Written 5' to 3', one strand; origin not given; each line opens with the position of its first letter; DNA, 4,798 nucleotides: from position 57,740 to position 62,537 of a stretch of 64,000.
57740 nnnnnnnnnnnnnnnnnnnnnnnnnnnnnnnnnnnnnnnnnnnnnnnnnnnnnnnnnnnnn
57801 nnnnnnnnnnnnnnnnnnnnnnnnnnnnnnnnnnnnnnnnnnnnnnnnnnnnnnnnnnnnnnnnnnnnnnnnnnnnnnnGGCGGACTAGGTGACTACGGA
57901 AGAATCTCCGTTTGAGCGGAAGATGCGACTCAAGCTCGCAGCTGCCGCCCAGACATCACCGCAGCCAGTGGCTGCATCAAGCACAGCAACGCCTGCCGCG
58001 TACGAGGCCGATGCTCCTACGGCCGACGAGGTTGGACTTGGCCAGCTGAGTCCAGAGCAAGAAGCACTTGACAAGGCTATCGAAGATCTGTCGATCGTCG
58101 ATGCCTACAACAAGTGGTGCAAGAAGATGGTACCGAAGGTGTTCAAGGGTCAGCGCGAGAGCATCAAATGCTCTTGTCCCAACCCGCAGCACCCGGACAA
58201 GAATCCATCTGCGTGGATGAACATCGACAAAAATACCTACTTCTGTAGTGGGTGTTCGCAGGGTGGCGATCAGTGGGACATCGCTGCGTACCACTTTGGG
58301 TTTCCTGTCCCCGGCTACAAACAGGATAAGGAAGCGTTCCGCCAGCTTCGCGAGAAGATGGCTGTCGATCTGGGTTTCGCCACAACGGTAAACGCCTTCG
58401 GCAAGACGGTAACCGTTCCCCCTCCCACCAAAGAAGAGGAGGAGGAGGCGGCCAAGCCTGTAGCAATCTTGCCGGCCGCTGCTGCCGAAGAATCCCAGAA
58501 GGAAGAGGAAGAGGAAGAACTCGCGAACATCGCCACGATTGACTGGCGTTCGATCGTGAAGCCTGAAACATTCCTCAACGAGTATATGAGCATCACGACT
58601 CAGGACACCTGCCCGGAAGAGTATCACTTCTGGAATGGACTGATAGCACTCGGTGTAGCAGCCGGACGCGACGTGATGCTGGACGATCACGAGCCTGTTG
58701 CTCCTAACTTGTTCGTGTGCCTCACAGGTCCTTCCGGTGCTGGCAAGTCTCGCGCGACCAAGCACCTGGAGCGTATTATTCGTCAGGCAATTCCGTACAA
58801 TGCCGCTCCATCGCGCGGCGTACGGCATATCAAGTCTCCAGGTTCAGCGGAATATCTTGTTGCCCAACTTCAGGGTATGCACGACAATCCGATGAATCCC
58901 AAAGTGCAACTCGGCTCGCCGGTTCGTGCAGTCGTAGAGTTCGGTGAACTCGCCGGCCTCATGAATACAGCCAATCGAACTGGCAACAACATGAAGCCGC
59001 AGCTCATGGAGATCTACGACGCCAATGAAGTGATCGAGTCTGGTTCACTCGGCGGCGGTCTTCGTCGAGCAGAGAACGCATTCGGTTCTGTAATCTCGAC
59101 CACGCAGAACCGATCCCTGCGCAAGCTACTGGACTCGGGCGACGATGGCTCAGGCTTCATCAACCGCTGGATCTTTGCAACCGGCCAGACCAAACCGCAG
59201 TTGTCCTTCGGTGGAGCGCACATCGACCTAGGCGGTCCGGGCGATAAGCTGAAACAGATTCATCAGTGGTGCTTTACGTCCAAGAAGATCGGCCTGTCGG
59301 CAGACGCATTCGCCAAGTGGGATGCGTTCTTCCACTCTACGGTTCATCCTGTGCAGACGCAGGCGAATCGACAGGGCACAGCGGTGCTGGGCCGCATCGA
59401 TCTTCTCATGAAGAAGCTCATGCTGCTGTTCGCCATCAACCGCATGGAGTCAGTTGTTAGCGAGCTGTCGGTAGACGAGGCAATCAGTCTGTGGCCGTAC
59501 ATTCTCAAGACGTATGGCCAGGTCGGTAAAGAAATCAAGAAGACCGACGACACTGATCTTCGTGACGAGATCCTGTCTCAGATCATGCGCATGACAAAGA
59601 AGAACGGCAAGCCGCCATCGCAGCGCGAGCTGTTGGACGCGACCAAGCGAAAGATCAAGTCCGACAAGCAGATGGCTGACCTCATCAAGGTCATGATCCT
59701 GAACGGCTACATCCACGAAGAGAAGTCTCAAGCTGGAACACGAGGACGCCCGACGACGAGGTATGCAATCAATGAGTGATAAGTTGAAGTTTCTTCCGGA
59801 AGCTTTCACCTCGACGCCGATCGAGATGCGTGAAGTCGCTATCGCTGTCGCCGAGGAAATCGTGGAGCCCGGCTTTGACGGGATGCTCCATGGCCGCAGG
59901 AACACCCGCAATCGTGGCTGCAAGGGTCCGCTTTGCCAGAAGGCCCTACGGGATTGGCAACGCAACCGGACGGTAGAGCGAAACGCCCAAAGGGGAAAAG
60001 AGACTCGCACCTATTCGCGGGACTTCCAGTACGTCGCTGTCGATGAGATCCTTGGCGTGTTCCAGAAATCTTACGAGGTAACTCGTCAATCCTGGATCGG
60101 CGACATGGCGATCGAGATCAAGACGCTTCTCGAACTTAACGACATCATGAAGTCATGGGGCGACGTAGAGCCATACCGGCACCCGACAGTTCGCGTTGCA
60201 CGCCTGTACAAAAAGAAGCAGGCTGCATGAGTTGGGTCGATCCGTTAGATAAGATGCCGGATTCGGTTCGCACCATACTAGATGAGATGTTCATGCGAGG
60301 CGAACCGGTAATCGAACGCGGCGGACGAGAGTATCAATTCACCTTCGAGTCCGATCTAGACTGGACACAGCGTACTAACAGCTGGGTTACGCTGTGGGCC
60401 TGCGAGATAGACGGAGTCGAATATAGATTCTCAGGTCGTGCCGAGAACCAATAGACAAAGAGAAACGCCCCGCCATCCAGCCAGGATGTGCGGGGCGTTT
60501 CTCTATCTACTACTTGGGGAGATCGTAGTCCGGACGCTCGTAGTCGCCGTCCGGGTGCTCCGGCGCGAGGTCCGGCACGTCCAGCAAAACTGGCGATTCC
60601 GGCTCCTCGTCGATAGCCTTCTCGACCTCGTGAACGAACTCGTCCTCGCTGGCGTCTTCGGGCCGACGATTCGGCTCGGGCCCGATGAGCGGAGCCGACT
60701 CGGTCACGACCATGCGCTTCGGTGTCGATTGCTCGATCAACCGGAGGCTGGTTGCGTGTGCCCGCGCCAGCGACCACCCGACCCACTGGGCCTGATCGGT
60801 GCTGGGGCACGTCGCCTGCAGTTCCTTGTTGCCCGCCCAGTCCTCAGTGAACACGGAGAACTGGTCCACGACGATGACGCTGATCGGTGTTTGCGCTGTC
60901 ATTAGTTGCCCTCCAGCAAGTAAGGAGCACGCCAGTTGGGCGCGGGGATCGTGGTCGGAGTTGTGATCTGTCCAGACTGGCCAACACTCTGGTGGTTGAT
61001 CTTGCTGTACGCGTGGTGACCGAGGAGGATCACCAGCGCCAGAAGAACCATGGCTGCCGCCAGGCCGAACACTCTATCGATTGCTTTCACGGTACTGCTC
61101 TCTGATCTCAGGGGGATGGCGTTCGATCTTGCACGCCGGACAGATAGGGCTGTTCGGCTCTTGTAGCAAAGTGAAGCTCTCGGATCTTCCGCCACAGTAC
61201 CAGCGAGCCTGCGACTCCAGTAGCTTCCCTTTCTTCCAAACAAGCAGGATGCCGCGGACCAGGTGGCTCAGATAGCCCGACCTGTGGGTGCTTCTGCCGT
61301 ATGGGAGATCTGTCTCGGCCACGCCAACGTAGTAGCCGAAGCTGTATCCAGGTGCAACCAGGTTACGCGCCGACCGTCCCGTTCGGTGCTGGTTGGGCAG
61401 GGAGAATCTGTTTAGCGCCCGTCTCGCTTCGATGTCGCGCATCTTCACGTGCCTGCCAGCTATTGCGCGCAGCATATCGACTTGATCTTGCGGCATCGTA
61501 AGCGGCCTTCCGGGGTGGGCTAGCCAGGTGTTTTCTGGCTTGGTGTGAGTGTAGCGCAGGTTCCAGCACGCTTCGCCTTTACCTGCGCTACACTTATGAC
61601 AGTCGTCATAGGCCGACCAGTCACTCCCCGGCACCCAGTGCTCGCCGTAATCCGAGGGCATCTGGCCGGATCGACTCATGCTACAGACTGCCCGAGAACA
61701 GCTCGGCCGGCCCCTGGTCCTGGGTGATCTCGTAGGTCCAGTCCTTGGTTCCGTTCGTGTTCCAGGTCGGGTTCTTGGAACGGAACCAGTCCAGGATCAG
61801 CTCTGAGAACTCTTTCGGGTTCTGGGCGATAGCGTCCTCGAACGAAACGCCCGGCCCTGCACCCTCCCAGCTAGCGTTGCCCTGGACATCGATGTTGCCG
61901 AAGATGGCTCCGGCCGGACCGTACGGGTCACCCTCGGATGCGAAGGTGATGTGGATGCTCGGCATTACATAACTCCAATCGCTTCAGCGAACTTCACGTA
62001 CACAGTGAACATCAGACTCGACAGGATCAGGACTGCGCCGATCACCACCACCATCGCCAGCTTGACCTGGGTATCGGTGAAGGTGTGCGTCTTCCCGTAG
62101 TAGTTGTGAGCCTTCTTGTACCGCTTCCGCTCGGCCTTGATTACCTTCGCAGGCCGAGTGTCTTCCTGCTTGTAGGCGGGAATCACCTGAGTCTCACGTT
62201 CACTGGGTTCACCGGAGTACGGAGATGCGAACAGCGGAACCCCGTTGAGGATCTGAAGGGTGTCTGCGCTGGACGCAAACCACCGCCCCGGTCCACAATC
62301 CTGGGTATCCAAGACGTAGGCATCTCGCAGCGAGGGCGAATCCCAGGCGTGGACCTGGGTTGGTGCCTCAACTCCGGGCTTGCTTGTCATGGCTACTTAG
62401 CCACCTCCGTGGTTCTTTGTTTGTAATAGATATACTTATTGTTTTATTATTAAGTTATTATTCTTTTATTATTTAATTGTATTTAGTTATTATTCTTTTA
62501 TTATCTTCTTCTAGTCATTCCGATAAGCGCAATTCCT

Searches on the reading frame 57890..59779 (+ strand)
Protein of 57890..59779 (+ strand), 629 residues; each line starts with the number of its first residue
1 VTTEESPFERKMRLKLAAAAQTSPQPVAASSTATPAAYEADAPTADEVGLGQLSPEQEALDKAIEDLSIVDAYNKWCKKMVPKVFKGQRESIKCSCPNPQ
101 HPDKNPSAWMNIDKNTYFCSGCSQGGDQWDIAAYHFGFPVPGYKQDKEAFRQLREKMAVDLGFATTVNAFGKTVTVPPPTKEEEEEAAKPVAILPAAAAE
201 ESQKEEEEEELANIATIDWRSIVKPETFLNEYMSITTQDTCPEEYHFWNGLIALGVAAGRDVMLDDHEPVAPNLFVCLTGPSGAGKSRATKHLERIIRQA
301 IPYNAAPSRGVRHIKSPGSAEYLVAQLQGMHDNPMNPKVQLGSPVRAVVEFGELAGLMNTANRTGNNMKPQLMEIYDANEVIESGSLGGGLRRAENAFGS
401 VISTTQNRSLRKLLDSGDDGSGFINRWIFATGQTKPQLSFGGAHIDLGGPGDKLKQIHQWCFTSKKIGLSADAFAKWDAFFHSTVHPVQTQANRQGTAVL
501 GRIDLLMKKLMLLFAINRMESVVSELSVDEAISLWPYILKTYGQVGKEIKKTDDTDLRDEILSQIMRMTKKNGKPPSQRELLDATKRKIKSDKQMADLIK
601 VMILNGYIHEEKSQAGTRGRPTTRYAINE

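Call 72: search_protein_families(library=phrogs, proteins=[window:57890-59779:+], max_evalue=0.0001)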
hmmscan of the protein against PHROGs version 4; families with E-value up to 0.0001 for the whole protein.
window:57890-59779:+ (629 aa): 6 families
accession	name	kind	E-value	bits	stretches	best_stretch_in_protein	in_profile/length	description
phrog_5311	-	DNA, RNA and nucleotide metabolism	1.2e-116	391.6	1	18-627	22-681/692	helicase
phrog_3022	-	DNA, RNA and nucleotide metabolism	1.3e-14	54.6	1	165-627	308-786/788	DNA primase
phrog_14296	-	DNA, RNA and nucleotide metabolism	1.2e-08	35.4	1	227-434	3-208/417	DNA primase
phrog_360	-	DNA, RNA and nucleotide metabolism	1.3e-07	32.7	1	86-131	24-67/133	DNA primase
phrog_2373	-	DNA, RNA and nucleotide metabolism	2.2e-06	27.6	0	395-432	268-305/515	DNA helicase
phrog_10514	-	DNA, RNA and nucleotide metabolism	4.2e-06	26.3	0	160-303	286-421/750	DNA primase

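Call 118: find_homologous_proteins(query=window:57890-59776:+, max_evalue=1e-50)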
Query window:57890-59776:+ (629 aa): 83 proteins with E <= 1e-50 among 8000 candidates.
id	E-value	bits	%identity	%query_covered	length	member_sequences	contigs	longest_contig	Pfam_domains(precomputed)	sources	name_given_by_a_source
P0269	0.0e+0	1418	100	98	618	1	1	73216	PF13148.12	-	-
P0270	0.0e+0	1208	82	100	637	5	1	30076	PF13148.12,PF01807.26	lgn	-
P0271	1.1e-245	835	60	100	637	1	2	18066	PF13148.12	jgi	jgi:hypothetical protein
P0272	4.3e-240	817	59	100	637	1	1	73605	PF13148.12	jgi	jgi:hypothetical protein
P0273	4.0e-238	810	60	96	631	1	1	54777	-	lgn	-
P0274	2.2e-235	801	58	100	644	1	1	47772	PF13148.12,PF01807.26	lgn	-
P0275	1.7e-233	795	57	100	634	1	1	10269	PF13148.12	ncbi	-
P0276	5.2e-233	793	58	100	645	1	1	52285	PF13148.12,PF01807.26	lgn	-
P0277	1.4e-232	792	59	96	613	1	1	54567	PF13148.12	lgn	-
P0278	2.1e-230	785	58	98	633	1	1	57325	PF13148.12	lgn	-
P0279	2.5e-230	784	58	100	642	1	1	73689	PF13148.12,PF01807.26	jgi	jgi:hypothetical protein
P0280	1.6e-228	778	56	98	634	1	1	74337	PF13148.12,PF01807.26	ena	-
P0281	3.2e-226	771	57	97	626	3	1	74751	PF13148.12,PF01807.26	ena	-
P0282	1.1e-221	756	58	91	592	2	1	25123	PF13148.12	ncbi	-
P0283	5.7e-214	730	52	100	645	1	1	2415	PF01807.26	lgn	-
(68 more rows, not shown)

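Call 119: find_encoding_contigs(protein=P0270, flank=10000, max_places=1)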
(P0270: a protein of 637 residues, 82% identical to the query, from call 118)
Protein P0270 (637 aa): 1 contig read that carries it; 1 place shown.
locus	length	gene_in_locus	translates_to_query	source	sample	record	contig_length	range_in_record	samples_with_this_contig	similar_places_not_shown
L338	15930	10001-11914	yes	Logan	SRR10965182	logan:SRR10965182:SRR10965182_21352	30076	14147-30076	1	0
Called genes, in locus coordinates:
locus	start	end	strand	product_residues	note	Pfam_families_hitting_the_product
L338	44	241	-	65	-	-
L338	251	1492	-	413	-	PF03864:Phage_cap_E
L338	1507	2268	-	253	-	-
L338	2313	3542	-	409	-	-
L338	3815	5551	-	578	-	PF06074:Portal_Mu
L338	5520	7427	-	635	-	PF27249:MJ0330_N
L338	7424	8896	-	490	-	-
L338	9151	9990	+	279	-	PF22548:AEP-TOTE (weak)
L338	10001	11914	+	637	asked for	PF01807:Zn_ribbon_DnaG (weak), PF13148:DUF3987 (faint)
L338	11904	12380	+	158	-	-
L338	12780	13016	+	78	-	-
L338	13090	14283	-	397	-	-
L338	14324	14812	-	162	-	-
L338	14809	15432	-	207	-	-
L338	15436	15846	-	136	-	-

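Call 120: find_encoding_contigs(protein=P0272, flank=10000, max_places=1)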
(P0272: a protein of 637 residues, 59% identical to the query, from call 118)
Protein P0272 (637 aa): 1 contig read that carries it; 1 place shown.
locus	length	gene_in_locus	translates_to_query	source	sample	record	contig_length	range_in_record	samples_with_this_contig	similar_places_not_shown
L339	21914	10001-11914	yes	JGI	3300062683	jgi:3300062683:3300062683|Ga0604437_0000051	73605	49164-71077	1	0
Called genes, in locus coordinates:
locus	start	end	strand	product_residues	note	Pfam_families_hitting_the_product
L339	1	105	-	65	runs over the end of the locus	-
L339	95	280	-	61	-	-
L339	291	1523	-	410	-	PF03864:Phage_cap_E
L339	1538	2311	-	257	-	-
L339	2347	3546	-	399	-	-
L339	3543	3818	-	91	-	-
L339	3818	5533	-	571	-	PF06074:Portal_Mu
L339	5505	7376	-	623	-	PF27249:MJ0330_N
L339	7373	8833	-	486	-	-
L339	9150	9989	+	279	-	PF22548:AEP-TOTE (faint)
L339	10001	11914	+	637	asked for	PF13148:DUF3987 (weak)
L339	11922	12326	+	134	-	-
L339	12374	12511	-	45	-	-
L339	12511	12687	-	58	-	-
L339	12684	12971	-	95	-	-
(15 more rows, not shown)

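Call 129: find_encoding_contigs(protein=P0280, flank=10000, max_places=1)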
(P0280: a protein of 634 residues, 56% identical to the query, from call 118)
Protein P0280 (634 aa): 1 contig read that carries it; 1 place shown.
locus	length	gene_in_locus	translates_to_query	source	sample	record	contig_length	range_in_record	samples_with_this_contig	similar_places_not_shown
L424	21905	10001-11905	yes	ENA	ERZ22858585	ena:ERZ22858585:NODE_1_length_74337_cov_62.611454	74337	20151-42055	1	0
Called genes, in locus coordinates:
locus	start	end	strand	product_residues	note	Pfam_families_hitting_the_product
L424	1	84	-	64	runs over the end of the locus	-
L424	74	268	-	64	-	-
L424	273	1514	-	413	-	PF03864:Phage_cap_E (weak)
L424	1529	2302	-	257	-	-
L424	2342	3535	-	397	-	-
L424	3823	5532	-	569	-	PF06074:Portal_Mu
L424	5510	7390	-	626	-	PF27249:MJ0330_N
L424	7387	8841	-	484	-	-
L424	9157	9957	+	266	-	PF22548:AEP-TOTE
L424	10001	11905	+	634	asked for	PF01807:Zn_ribbon_DnaG (weak), PF13148:DUF3987 (weak)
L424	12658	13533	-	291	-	-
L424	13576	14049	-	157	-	PF00932:LTD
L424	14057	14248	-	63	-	-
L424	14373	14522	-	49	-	-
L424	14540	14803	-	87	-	-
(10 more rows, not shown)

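Call 130: find_encoding_contigs(protein=P0279, flank=10000, max_places=1)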
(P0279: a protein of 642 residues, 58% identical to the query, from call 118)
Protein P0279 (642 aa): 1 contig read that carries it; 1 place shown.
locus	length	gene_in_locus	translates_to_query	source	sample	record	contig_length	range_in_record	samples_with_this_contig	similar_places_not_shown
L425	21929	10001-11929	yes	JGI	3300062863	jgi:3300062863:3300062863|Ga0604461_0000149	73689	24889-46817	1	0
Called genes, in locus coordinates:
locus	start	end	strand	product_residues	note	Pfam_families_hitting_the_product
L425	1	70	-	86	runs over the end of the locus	-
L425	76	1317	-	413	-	PF03864:Phage_cap_E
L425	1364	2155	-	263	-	-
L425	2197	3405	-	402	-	-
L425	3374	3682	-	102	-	-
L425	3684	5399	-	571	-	PF06074:Portal_Mu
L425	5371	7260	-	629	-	PF27249:MJ0330_N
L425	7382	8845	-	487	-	-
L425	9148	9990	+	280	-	PF22548:AEP-TOTE (faint)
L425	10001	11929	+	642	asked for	PF01807:Zn_ribbon_DnaG (weak), PF13148:DUF3987 (faint)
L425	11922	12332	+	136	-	-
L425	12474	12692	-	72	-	-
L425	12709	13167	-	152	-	-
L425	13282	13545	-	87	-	-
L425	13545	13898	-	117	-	-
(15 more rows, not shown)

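Call 131: find_encoding_contigs(protein=P0281, flank=10000, max_places=1)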
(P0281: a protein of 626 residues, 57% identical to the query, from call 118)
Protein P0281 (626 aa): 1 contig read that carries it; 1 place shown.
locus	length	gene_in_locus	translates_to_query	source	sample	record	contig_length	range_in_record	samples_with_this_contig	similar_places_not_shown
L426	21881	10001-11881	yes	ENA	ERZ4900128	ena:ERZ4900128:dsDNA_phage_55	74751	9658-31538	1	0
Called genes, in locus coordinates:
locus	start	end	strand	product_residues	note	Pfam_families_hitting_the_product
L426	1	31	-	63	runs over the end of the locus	-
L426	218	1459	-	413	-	PF03864:Phage_cap_E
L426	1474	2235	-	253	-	-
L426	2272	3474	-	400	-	-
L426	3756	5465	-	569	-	PF06074:Portal_Mu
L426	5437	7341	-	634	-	PF27249:MJ0330_N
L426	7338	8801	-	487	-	-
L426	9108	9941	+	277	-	PF22548:AEP-TOTE (faint)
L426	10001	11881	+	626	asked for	PF01807:Zn_ribbon_DnaG (faint), PF13148:DUF3987 (faint)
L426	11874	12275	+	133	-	-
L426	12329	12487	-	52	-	-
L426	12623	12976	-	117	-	-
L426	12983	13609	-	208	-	-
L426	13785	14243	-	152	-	-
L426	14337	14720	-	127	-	-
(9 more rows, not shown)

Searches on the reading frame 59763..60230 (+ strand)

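Call 72: search_protein_families(library=phrogs, proteins=[window:59763-60230:+], max_evalue=0.0001)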
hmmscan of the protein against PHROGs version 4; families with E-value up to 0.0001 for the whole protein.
window:59763-60230:+ (155 aa): 1 family
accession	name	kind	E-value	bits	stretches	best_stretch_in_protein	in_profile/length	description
phrog_7062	-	unknown function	1.7e-09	38.8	1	24-72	12-60/88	-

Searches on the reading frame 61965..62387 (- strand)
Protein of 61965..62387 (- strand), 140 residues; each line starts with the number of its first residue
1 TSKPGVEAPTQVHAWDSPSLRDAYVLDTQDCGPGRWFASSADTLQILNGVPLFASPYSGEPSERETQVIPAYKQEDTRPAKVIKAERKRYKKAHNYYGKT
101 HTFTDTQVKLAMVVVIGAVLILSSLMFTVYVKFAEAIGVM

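Call 86: find_related_loci(query=window:61965-62387:-, collection=viral_contigs, flank=2500)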
Query window:61965-62387:- (140 aa) in viral_contigs; peptide patterns used: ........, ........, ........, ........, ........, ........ (x = any residue, [..] = any of these).
No stretch of DNA in the collection matches any of the patterns.
